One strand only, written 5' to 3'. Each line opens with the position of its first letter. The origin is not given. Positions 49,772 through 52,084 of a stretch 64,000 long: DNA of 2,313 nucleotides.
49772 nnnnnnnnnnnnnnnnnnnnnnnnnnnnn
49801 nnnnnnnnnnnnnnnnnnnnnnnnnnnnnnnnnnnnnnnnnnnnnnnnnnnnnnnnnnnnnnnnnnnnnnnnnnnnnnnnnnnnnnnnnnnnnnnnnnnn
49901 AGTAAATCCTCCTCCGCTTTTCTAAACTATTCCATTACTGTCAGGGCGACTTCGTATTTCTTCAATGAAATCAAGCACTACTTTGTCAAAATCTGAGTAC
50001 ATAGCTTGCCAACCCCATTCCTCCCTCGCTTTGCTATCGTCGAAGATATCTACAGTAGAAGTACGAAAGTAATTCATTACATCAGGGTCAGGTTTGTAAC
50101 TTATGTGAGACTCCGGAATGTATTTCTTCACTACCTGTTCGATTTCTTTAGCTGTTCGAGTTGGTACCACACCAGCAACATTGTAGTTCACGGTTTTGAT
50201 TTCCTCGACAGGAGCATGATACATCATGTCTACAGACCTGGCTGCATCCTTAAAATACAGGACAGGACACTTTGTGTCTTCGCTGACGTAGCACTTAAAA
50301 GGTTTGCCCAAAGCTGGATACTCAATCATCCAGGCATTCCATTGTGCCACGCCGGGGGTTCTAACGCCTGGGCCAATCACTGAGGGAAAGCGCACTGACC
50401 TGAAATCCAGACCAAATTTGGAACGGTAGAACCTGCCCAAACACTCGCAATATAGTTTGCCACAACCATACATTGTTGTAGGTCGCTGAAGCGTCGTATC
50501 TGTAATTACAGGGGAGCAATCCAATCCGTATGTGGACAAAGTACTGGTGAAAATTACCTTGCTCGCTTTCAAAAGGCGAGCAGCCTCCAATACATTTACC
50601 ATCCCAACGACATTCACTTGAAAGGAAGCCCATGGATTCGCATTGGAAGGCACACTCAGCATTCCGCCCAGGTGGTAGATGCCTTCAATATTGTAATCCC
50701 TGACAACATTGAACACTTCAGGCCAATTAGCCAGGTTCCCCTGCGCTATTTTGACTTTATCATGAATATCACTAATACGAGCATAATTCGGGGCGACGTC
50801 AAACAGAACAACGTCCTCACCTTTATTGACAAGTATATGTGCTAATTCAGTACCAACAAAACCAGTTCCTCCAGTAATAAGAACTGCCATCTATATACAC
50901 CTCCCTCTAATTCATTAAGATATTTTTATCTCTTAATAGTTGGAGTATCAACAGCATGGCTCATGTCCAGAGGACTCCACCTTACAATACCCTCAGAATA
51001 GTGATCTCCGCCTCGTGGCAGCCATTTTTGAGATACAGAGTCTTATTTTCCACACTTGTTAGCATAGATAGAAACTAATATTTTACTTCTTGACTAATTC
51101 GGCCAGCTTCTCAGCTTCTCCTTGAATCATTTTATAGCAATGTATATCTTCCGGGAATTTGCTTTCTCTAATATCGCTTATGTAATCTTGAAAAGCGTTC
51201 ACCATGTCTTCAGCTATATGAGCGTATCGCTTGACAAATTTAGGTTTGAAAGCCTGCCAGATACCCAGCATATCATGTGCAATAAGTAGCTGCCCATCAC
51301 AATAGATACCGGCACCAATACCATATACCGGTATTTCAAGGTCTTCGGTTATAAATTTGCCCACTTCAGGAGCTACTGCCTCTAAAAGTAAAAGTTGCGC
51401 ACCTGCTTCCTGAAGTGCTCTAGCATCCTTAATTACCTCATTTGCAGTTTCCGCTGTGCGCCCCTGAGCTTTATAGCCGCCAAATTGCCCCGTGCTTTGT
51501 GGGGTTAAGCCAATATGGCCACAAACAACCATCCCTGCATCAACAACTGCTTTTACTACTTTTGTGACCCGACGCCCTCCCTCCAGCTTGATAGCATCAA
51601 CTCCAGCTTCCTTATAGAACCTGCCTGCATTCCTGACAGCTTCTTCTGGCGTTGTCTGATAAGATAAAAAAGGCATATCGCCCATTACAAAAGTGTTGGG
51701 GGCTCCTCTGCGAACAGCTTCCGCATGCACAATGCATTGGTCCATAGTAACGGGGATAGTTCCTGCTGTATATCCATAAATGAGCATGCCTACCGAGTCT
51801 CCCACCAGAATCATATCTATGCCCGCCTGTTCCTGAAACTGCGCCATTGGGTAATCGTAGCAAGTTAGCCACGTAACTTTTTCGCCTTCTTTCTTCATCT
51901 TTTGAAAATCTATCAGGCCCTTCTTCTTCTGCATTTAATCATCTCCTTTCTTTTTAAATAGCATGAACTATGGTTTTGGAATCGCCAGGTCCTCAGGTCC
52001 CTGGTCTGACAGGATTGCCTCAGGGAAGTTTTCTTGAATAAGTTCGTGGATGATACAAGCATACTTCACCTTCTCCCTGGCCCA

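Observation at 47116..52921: BKACE-centred catabolic cluster of unknown substrate (CoA-transferase A/B, BKACE, extended-SDR dehydrogenase, panB, unknown 317-aa protein)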

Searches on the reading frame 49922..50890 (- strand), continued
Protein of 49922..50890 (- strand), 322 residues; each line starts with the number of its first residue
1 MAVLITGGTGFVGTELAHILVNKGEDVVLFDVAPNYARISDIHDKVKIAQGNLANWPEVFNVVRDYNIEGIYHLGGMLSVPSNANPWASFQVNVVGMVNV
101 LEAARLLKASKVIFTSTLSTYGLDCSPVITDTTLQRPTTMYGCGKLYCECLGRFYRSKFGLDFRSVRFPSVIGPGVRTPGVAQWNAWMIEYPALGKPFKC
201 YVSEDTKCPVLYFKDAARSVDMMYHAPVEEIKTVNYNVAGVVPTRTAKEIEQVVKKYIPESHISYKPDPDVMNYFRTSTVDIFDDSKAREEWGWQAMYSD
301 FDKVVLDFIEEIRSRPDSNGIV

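Call 86: find_encoding_contigs(protein=P0397, flank=10000, max_places=2)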
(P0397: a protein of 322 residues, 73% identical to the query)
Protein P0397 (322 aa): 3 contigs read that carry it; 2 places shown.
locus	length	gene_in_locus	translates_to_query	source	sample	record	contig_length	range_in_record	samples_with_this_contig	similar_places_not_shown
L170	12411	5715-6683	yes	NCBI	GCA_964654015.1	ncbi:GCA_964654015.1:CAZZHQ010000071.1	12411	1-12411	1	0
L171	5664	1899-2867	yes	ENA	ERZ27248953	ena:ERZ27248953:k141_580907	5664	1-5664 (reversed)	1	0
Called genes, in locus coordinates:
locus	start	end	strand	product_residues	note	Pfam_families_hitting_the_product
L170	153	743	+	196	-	PF00440:TetR_N, PF17932:TetR_C_24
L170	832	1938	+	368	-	-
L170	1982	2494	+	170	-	PF04290:DctQ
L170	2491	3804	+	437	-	PF06808:DctM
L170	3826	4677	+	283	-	PF02548:Pantoate_transf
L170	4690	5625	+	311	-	-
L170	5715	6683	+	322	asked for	PF01073:3Beta_HSD, PF01370:Epimerase, PF02719:Polysacc_synt_2, PF04321:RmlD_sub_bind, PF07993:NAD_binding_4 (faint), PF13460:NAD_binding_10 (weak), PF16363:GDP_Man_Dehyd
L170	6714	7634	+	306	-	PF05853:BKACE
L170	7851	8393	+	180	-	PF01558:POR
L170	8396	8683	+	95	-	PF12838:Fer4_7, PF13187:Fer4_9 (weak), PF12797:Fer4_2 (faint), PF12837:Fer4_6 (faint), PF13237:Fer4_10, PF00037:Fer4 (weak), PF14697:Fer4_21, PF13484:Fer4_16 (faint)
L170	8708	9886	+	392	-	PF01855:POR_N, PF02780:Transketolase_C (weak), PF17147:PFOR_II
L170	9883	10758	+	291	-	PF02775:TPP_enzyme_C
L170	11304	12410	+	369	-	?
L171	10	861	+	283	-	PF02548:Pantoate_transf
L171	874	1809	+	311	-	-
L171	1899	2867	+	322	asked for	PF01073:3Beta_HSD, PF01370:Epimerase, PF02719:Polysacc_synt_2, PF04321:RmlD_sub_bind, PF07993:NAD_binding_4 (faint), PF13460:NAD_binding_10 (weak), PF16363:GDP_Man_Dehyd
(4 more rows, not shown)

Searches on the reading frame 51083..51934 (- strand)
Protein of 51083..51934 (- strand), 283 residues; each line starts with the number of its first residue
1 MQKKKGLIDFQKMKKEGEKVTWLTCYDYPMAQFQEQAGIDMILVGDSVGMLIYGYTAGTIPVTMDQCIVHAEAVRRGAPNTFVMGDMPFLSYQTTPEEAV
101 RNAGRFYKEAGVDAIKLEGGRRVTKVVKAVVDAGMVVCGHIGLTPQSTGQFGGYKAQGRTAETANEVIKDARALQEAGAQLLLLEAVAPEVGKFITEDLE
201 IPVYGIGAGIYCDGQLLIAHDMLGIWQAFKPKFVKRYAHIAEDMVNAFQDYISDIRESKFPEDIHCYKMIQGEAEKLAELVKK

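Call 6: search_protein_families(library=pfam, proteins=[window:51083-51934:-], max_evalue=0.01)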
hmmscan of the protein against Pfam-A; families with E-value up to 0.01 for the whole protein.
window:51083-51934:- (283 aa): 1 family
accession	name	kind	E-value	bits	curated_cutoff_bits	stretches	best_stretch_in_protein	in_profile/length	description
PF02548.21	Pantoate_transf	-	2.3e-107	358.7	28.7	1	8-262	5-258/259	Ketopantoate hydroxymethyltransferase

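Call 7: search_protein_families(library=ncbifam, proteins=[window:51083-51934:-], max_evalue=0.01)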
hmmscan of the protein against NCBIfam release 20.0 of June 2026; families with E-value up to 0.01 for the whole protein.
window:51083-51934:- (283 aa): 2 families
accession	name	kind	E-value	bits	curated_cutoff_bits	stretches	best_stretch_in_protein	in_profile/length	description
NF001452.0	PRK00311.1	subfamily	2.2e-105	351.8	272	1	3-267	3-266/267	3-methyl-2-oxobutanoate hydroxymethyltransferase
TIGR00222.1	panB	equivalog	6.8e-95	317.6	207.55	1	7-268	5-264/264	3-methyl-2-oxobutanoate hydroxymethyltransferase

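Call 75: search_solved_structures(query=window:51083-51934:-, max_evalue=1e-30, show_alignments=2)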
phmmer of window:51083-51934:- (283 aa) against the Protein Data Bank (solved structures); distinct sequences matched with E-value up to 1e-30: 5.
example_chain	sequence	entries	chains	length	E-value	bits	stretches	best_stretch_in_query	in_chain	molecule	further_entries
1m3u_A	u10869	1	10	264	3.8e-66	226.3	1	10-267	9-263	3-methyl-2-oxobutanoate hydroxymethyltransferase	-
3vav_A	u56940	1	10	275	1.7e-63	217.7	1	10-266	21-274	3-methyl-2-oxobutanoate hydroxymethyltransferase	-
3ez4_A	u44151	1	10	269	2.6e-62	213.8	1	10-266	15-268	3-methyl-2-oxobutanoate hydroxymethyltransferase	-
1o66_A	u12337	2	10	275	2.1e-61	210.8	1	10-267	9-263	3-methyl-2-oxobutanoate hydroxymethyltransferase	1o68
1oy0_A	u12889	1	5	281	2.5e-61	210.5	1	10-266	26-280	Ketopantoate hydroxymethyltransferase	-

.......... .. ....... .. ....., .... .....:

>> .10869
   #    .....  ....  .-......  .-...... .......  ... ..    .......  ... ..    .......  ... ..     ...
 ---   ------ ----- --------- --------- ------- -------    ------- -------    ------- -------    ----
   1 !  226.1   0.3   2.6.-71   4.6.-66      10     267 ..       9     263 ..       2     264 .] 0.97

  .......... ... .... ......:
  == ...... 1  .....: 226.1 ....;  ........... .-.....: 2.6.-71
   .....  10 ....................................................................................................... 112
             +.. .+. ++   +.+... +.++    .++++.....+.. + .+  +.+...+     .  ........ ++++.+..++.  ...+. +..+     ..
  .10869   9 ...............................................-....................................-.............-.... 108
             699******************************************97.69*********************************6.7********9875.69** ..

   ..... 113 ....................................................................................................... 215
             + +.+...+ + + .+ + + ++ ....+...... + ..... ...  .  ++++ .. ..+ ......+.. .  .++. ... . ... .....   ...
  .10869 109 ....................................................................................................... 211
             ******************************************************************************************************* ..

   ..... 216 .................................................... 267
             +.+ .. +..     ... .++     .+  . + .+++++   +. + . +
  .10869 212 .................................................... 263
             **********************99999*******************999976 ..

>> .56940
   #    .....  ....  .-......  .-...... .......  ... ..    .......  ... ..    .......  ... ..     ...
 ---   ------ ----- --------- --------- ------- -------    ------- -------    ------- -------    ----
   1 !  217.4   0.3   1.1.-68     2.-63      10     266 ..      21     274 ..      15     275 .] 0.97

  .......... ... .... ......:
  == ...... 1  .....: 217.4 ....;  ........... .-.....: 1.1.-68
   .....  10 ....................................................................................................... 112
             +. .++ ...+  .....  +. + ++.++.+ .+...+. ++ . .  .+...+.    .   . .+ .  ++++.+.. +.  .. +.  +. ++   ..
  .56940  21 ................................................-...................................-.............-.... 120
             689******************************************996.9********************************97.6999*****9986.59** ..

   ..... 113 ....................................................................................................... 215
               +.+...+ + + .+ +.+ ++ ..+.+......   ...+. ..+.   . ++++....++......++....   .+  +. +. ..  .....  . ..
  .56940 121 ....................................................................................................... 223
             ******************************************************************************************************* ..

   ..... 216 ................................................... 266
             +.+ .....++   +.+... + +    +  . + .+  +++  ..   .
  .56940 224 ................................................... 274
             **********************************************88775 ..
